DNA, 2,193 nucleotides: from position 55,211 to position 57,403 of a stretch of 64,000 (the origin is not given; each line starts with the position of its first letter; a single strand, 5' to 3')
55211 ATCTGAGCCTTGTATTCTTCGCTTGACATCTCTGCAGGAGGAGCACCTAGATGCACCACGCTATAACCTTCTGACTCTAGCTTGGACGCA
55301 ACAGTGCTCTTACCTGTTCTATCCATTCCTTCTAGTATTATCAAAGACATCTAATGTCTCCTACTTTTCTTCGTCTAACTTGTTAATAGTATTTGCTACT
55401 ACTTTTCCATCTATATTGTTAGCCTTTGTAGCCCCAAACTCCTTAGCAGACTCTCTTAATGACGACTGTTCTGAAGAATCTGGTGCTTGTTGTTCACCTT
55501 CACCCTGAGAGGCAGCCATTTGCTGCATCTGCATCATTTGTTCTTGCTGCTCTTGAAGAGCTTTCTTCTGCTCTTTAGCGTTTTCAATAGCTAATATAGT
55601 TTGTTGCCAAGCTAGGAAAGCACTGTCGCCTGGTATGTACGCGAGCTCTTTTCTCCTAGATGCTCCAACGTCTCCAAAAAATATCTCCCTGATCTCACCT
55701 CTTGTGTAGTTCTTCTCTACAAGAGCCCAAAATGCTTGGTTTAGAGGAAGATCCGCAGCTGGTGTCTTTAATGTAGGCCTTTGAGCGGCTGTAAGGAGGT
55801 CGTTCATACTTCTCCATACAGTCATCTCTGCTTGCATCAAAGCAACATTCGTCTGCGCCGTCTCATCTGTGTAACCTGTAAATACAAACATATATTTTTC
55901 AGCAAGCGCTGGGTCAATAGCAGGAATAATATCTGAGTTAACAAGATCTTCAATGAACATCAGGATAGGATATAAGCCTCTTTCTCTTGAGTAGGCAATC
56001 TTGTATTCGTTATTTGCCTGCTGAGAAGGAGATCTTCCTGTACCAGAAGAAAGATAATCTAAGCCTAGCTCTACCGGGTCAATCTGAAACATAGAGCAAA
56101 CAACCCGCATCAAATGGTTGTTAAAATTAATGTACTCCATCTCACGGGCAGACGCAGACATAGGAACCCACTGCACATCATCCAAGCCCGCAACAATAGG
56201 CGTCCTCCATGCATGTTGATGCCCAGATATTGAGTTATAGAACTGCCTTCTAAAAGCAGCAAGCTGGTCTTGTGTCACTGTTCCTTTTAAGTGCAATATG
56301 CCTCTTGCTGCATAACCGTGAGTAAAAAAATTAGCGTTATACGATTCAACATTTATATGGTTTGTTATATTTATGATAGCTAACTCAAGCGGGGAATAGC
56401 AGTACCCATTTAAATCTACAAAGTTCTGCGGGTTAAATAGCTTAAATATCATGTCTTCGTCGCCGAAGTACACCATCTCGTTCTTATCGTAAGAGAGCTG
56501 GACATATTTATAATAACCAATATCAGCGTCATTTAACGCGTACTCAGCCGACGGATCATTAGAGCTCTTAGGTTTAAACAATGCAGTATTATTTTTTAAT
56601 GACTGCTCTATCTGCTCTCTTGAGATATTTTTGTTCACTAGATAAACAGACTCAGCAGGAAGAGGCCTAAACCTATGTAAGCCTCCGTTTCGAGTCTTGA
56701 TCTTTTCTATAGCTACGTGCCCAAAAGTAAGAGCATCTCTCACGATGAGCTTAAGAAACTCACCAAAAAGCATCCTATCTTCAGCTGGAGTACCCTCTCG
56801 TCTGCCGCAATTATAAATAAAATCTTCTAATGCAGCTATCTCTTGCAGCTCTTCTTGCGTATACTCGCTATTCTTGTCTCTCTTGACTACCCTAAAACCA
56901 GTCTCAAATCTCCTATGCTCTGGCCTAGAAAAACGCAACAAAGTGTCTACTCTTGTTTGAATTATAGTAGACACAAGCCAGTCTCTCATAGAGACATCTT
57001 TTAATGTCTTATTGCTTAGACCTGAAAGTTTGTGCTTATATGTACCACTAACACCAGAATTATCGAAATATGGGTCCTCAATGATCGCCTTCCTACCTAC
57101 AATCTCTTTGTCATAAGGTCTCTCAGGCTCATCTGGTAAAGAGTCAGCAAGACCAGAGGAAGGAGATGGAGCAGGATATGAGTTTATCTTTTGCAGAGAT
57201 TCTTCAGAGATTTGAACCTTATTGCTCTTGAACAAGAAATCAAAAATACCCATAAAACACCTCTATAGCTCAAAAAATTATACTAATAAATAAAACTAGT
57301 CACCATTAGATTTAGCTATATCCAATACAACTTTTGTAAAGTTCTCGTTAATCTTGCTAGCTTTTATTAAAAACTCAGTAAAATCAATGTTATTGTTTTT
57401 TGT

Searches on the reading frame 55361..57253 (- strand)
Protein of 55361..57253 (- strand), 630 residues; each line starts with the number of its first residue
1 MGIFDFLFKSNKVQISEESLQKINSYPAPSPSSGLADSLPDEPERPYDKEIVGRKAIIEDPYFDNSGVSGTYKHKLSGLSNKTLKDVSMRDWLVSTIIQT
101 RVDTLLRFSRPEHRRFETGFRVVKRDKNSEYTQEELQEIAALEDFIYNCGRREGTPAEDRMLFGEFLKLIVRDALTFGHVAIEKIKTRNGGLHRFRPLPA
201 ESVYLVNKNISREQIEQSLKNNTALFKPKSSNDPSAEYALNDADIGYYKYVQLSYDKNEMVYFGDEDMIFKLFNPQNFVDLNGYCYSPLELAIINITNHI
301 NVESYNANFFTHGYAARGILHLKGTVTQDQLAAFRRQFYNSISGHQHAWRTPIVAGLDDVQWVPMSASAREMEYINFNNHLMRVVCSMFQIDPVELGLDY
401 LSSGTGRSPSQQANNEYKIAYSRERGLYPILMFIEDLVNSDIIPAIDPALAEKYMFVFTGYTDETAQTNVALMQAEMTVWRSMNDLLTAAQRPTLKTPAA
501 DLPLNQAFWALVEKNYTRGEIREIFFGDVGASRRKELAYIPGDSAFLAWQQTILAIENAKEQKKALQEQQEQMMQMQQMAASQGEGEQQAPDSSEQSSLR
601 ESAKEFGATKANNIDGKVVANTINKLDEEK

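Call 3: search_protein_families(library=pfam, proteins=[window:55361-57253:-], max_evalue=0.01)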
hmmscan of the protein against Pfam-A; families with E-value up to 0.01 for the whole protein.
window:55361-57253:- (630 aa): 1 family
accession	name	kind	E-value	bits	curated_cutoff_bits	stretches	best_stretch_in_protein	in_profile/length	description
PF04860.17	Phage_portal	-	4.4e-20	72.6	39.1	1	160-451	48-278/321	Phage portal protein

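Call 4: search_protein_families(library=phrogs, proteins=[window:55361-57253:-], max_evalue=0.001)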
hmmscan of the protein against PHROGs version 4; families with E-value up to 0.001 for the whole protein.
window:55361-57253:- (630 aa): 6 families
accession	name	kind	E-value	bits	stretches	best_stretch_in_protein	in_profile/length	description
phrog_12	-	head and packaging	3e-41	143.2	1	160-614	137-524/646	portal protein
phrog_15361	-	head and packaging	4.4e-30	105.9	1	49-354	47-326/328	portal protein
phrog_11117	-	head and packaging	2.3e-27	97.1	1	322-506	3-184/264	portal protein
phrog_2662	-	head and packaging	1.5e-25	90.9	1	239-619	185-512/717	portal protein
phrog_37955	-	head and packaging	6.7e-05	22.2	1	250-434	238-421/945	portal protein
phrog_5929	-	head and packaging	0.00011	22.6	1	301-397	3-95/228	portal protein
